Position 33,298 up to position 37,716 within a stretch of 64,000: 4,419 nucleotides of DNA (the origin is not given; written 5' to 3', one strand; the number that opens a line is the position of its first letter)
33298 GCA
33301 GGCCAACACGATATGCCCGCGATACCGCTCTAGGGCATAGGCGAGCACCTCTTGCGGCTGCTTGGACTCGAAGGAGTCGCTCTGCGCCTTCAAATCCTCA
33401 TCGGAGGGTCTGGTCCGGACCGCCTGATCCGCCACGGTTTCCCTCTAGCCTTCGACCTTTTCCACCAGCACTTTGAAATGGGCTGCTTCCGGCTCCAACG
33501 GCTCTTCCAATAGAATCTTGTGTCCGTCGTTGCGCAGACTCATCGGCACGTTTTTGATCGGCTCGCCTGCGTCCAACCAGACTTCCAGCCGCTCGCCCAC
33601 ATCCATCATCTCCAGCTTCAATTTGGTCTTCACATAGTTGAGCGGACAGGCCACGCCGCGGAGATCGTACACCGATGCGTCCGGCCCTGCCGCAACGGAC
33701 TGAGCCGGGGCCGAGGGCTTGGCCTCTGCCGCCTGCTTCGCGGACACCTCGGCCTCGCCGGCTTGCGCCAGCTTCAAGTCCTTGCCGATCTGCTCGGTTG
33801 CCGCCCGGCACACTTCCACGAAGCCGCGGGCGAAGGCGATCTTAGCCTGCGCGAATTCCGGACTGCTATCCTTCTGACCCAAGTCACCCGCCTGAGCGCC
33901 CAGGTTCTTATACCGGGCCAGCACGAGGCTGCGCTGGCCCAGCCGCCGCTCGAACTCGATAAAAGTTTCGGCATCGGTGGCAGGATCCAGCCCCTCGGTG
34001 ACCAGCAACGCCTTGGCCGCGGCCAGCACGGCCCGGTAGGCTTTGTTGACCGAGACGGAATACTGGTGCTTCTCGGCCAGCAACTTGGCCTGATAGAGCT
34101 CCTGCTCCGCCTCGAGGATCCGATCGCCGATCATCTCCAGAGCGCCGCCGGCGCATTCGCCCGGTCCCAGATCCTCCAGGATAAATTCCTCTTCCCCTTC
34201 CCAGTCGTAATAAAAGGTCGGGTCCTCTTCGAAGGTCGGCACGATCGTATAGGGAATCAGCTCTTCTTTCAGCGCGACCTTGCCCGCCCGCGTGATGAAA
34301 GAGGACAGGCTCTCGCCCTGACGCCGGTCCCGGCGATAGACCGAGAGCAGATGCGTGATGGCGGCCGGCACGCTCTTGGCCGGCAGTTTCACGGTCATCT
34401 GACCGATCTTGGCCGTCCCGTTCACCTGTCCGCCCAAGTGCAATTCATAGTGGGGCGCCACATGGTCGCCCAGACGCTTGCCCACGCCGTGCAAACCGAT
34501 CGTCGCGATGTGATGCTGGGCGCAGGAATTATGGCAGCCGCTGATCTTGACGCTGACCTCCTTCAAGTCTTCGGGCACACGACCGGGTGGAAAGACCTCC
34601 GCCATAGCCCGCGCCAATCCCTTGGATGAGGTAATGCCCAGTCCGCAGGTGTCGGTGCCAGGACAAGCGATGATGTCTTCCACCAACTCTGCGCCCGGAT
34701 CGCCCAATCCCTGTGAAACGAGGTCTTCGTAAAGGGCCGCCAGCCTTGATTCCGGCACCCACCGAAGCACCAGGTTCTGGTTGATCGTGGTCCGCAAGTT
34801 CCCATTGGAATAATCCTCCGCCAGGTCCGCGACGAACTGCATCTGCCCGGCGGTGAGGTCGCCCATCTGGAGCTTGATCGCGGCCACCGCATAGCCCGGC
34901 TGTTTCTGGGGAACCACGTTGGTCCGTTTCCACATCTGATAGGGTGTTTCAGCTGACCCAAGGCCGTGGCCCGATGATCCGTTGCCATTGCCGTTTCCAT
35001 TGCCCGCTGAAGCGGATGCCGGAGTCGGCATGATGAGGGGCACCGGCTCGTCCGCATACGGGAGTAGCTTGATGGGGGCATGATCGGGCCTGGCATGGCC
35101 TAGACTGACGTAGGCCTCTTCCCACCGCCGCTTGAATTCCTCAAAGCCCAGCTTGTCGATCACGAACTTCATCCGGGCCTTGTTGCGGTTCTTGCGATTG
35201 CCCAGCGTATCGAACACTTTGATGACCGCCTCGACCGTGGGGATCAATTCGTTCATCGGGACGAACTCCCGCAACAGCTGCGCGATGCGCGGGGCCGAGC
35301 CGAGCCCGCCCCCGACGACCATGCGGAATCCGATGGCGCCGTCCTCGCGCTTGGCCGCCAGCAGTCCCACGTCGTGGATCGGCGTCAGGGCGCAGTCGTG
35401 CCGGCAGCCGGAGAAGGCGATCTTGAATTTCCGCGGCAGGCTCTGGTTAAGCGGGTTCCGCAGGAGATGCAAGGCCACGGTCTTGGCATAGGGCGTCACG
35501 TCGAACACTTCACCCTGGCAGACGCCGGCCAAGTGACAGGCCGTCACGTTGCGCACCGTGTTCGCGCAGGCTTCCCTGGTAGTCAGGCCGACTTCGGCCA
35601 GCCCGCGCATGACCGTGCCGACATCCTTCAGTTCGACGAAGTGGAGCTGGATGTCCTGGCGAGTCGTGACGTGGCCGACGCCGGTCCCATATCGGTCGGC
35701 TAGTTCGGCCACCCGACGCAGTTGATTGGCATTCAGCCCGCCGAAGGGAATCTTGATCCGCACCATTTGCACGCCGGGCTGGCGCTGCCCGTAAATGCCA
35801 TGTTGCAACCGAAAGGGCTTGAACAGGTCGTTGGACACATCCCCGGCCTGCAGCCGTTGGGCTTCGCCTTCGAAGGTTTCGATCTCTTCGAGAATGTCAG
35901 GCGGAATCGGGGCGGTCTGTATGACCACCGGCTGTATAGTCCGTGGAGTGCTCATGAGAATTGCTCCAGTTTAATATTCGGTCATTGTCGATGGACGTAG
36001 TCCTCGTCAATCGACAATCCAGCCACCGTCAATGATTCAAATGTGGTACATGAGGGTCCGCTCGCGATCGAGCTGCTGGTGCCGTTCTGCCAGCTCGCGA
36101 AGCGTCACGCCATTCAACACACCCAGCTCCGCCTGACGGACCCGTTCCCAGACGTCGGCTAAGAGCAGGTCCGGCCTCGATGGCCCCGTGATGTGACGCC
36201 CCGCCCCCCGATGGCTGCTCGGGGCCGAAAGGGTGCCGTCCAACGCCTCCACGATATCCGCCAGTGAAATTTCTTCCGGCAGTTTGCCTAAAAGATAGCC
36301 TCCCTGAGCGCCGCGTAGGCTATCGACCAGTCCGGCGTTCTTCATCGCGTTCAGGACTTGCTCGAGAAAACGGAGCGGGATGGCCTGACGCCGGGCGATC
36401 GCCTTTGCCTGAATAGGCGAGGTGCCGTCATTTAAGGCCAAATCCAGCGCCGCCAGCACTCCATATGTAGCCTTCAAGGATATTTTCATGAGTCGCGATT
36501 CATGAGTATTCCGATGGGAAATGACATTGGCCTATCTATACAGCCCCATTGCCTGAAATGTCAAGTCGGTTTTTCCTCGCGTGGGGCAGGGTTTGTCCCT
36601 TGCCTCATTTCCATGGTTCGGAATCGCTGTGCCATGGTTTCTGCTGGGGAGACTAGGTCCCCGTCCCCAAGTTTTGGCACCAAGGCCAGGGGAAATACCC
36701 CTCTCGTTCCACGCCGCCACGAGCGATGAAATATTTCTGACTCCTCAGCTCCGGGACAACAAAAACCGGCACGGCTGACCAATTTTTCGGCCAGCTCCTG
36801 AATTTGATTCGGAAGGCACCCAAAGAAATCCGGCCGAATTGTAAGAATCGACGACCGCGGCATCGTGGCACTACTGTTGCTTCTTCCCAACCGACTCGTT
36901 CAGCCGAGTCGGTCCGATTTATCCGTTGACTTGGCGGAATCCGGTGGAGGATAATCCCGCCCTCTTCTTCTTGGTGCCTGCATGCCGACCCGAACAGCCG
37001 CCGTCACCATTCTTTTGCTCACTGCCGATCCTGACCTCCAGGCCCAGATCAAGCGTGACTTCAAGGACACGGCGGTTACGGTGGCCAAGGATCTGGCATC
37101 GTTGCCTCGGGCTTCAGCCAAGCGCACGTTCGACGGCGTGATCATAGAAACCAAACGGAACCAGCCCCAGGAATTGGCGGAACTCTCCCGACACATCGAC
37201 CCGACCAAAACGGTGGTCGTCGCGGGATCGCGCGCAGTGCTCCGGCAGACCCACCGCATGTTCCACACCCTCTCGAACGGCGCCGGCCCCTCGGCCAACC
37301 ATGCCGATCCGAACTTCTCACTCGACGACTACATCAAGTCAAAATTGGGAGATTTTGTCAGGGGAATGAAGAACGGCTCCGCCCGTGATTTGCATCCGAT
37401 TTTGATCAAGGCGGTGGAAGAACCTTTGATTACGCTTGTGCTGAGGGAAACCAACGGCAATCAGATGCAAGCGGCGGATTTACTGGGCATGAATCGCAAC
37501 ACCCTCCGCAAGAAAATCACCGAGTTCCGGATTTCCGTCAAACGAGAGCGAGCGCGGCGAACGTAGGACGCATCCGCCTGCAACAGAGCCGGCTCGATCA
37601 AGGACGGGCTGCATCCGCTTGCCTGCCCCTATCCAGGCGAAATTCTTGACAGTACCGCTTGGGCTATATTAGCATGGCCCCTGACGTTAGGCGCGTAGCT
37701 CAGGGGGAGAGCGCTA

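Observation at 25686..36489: Eleven-gene co-directional array that embeds sulfate assimilation in an apparent sulfur-relay / Fe-S context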

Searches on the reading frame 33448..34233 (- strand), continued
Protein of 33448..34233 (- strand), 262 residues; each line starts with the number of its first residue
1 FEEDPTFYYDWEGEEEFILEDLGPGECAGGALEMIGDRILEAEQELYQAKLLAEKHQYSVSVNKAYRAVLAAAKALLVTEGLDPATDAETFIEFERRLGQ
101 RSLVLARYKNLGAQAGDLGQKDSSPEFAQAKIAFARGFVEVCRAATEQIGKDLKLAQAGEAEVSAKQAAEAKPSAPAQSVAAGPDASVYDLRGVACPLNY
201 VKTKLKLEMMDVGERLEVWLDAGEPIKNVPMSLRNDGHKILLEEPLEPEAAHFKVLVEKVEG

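Call 115: find_encoding_contigs(protein=P0443, flank=10000, max_places=1)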
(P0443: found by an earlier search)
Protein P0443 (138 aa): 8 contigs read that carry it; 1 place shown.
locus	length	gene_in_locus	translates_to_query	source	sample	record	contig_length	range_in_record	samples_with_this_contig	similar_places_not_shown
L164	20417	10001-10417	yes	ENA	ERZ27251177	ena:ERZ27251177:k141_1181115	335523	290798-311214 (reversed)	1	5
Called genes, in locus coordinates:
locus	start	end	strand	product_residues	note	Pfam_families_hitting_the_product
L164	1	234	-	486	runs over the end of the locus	PF13487:HD_5, PF01966:HD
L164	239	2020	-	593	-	PF13646:HEAT_2 (weak), PF02985:HEAT (faint), PF13646:HEAT_2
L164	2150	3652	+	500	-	PF04715:, PF00425:Chorismate_bind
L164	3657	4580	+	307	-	PF01063:Aminotran_4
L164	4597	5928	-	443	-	PF01595:CNNM, PF00571:CBS (weak), PF03471:CorC_HlyC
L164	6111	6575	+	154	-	PF02082:Rrf2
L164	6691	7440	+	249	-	PF01507:PAPS_reduct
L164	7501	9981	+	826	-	PF03460:NIR_SIR_ferr, PF01077:NIR_SIR, PF03460:NIR_SIR_ferr, PF01077:NIR_SIR, PF01206:TusA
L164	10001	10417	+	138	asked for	PF02635:DsrE, PF13686:DrsE_2 (weak)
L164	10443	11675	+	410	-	PF14306:PUA_2, PF01747:ATP-sulfurylase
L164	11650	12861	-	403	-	PF03702:AnmK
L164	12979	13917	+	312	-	PF01297:ZnuA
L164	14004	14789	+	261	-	PF00005:ABC_tran, PF02463:SMC_N (weak), PF13304:AAA_21 (weak)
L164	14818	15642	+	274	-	PF00950:ABC-3, PF01032:FecCD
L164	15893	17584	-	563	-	PF00920:ILVD_EDD_N, PF24877:ILV_EDD_C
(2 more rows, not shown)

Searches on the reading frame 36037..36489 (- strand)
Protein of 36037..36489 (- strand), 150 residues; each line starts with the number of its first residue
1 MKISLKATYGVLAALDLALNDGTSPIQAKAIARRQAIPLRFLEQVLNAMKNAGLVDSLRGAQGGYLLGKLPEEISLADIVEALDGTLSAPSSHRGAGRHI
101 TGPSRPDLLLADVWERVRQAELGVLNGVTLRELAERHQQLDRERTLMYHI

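Call 5: search_protein_families(library=pfam, proteins=[window:36037-36489:-], max_evalue=0.01)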
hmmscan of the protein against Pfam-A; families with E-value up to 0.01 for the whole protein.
window:36037-36489:- (150 aa): 1 family
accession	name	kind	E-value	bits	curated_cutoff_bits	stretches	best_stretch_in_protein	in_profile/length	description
PF02082.26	Rrf2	-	6.6e-31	107.6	30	1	4-135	2-131/132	Iron-dependent Transcriptional regulator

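Call 6: search_protein_families(library=ncbifam, proteins=[window:36037-36489:-], max_evalue=0.001)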
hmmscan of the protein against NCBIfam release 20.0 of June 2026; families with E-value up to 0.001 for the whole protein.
window:36037-36489:- (150 aa): 7 families
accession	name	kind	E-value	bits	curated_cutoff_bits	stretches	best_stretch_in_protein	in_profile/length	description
TIGR00738.1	rrf2_super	superfamily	1.8e-31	108.7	73.3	1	1-134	1-131/132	Rrf2 family transcriptional regulator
NF047409.1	Cys_reg_CymR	equivalog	4.6e-28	98.1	195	1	1-149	1-138/139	cysteine metabolism transcriptional regulator CymR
TIGR02010.1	IscR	equivalog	2.3e-23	82.5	207.55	1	1-137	1-133/135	Fe-S cluster assembly transcriptional regulator IscR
NF008110.0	PRK10857.1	equivalog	8.8e-21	74.4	275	1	1-141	1-137/164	Fe-S cluster assembly transcriptional regulator IscR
TIGR02944.1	suf_reg_Xantho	equivalog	3.7e-14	53.2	110.65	1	2-88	3-88/130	SUF system Fe-S cluster assembly regulator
NF008886.0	PRK11920.1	equivalog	1.2e-09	38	193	1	1-88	1-87/153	iron-responsive transcriptional regulator RirA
NF008240.0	PRK11014.1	equivalog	5.9e-06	26.4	182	1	42-140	42-134/141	nitric oxide-sensing transcriptional repressor NsrR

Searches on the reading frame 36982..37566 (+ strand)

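Call 24: search_protein_families(library=pfam, proteins=[window:36982-37566:+], max_evalue=0.001)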
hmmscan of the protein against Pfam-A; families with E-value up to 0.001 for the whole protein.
window:36982-37566:+ (194 aa): 1 family
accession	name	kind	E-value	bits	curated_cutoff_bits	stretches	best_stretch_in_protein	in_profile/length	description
PF02954.25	HTH_8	-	2.4e-12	46.8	22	1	143-182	3-42/42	Bacterial regulatory protein, Fis family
